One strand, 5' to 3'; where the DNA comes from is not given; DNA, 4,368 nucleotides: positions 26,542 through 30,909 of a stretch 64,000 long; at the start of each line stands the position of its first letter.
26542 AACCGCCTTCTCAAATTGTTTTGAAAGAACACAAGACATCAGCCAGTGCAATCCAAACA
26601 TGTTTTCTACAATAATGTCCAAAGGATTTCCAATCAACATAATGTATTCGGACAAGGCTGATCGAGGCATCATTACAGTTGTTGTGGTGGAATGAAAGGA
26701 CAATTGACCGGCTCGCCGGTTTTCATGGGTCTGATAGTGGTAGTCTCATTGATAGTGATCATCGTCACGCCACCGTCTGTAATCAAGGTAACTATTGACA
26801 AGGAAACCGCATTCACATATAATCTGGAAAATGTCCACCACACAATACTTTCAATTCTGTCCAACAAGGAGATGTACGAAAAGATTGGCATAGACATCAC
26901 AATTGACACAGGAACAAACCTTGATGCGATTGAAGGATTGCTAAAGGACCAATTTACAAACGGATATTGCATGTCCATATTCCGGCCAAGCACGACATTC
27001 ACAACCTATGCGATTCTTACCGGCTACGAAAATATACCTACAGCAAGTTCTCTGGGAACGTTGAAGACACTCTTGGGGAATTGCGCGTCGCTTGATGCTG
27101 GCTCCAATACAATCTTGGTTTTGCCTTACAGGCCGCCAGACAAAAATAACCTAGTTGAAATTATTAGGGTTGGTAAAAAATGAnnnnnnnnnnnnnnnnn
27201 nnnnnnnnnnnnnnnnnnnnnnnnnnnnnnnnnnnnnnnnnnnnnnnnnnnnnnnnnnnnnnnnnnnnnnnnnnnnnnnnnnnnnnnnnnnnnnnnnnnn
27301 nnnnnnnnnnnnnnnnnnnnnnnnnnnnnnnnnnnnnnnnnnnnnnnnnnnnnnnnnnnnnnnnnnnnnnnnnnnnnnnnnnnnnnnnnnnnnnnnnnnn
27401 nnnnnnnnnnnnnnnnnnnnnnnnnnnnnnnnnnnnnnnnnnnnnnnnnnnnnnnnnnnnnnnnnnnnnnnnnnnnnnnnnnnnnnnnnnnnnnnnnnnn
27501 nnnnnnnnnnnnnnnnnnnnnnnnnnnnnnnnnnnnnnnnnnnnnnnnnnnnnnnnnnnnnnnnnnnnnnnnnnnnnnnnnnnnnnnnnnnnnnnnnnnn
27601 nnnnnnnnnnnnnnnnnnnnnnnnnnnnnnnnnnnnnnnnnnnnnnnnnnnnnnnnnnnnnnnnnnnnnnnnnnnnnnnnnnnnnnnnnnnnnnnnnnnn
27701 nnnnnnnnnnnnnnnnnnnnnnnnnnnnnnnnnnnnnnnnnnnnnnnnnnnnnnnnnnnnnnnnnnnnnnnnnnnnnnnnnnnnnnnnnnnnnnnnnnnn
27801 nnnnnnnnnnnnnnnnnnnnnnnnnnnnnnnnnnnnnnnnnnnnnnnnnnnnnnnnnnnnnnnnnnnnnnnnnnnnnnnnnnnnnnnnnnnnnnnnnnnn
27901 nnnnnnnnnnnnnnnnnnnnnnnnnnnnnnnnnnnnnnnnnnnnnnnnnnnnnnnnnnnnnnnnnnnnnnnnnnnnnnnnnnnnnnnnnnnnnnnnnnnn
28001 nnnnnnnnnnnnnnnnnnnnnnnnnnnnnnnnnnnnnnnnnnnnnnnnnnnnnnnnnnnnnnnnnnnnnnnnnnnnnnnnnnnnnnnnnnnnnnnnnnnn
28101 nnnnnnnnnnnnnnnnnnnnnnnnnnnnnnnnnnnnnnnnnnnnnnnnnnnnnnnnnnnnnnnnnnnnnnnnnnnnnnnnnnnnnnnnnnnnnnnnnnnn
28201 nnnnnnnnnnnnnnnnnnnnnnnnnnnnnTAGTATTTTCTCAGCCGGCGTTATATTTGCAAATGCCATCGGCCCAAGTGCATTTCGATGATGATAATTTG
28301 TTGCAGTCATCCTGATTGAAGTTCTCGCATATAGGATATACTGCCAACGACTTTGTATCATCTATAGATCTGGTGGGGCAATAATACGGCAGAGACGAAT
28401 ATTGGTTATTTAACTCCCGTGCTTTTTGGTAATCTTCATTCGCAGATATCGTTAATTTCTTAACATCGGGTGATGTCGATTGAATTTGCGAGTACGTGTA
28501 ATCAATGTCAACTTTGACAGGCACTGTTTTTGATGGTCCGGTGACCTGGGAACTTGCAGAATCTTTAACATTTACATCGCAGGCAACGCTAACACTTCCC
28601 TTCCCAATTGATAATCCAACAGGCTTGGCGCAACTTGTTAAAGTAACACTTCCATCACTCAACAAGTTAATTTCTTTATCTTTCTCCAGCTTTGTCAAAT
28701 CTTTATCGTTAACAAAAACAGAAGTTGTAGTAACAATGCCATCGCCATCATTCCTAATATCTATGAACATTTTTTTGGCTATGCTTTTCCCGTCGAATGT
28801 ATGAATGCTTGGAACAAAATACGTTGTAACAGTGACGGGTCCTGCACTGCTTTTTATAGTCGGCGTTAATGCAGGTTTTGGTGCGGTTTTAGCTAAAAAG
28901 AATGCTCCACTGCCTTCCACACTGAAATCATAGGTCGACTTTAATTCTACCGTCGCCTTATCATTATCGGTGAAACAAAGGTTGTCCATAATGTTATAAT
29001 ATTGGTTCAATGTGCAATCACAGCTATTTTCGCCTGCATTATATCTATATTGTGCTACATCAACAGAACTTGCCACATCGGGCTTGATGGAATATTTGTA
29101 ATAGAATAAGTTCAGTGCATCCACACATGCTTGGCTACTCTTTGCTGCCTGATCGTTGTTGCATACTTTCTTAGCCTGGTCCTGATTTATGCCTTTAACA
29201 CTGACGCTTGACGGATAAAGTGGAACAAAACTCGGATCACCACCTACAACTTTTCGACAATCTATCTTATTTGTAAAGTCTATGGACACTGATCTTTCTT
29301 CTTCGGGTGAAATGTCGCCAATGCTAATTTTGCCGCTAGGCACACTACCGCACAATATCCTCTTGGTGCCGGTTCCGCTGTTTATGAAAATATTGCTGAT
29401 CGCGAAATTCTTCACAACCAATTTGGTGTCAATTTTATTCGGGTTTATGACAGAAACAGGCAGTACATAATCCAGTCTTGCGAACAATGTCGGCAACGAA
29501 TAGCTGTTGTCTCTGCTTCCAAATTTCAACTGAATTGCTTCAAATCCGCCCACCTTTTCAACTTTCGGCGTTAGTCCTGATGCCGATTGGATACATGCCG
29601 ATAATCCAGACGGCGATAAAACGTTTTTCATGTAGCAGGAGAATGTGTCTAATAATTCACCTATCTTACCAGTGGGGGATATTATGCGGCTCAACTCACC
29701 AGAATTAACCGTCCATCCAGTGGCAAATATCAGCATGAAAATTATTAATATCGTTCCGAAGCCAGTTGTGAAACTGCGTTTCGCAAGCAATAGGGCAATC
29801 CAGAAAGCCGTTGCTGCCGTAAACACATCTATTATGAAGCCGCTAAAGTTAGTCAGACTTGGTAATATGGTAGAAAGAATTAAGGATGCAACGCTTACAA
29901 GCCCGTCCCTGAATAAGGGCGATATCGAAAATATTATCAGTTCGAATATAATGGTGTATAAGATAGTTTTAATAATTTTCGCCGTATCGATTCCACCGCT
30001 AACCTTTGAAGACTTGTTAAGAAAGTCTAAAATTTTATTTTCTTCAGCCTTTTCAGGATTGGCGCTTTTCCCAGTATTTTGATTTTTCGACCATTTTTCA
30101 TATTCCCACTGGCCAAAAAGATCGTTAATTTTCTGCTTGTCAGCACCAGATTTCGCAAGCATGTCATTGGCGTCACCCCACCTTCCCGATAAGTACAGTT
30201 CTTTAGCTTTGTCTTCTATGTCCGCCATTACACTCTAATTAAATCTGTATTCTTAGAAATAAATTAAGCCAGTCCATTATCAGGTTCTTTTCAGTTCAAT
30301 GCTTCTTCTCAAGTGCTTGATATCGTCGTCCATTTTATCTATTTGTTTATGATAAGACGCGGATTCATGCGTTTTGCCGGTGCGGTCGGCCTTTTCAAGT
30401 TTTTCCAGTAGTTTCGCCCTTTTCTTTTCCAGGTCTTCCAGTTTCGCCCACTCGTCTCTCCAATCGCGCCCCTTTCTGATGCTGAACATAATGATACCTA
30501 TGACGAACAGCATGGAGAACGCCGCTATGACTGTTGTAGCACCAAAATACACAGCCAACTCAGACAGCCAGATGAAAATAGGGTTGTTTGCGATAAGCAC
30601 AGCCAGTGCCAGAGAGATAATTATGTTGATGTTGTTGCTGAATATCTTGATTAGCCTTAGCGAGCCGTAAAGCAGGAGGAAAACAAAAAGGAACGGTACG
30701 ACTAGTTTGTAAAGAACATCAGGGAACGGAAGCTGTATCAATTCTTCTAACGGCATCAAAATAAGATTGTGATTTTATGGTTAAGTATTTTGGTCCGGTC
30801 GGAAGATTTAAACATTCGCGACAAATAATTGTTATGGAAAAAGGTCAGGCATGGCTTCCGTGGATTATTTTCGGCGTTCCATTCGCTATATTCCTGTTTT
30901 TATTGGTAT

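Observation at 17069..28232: Type IV pilus-like surface-structure locus with an unusually large complement of class III-signal-peptide proteins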

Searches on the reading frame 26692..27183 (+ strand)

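Call 4: search_protein_families(library=pfam, proteins=[window:26692-27183:+], max_evalue=0.1)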
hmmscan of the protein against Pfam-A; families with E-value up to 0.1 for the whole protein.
window:26692-27183:+ (163 aa): 1 family
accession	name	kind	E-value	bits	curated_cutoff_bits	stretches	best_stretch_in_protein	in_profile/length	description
PF08968.15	DUF1885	-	0.049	14.1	25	1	37-91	44-101/133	Domain of unknown function (DUF1885)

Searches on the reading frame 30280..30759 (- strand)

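Call 4: search_protein_families(library=pfam, proteins=[window:30280-30759:-], max_evalue=0.1)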
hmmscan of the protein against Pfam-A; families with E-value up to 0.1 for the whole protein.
window:30280-30759:- (159 aa): 3 families
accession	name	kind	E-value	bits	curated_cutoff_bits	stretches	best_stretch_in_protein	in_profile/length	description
PF05400.18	FliT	-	0.031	15.5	29.5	1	102-148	8-58/85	Flagellar protein FliT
PF20570.3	DUF6779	-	0.039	15.1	28.1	1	86-155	13-81/108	Domain of unknown function (DUF6779)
PF03449.20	GreA_GreB_N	-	0.046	14.4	24.5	1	105-139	13-48/71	Transcription elongation factor, N-terminal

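Call 62: search_protein_families(library=ncbifam, proteins=[window:30280-30759:-], max_evalue=1)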
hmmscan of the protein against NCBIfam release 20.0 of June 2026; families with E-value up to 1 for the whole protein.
window:30280-30759:- (159 aa): 1 family
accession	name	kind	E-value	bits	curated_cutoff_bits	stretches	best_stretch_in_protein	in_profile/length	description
NF040877.1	SE1832_fam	equivalog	0.013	15.4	45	1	120-152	19-49/51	SE1832 family protein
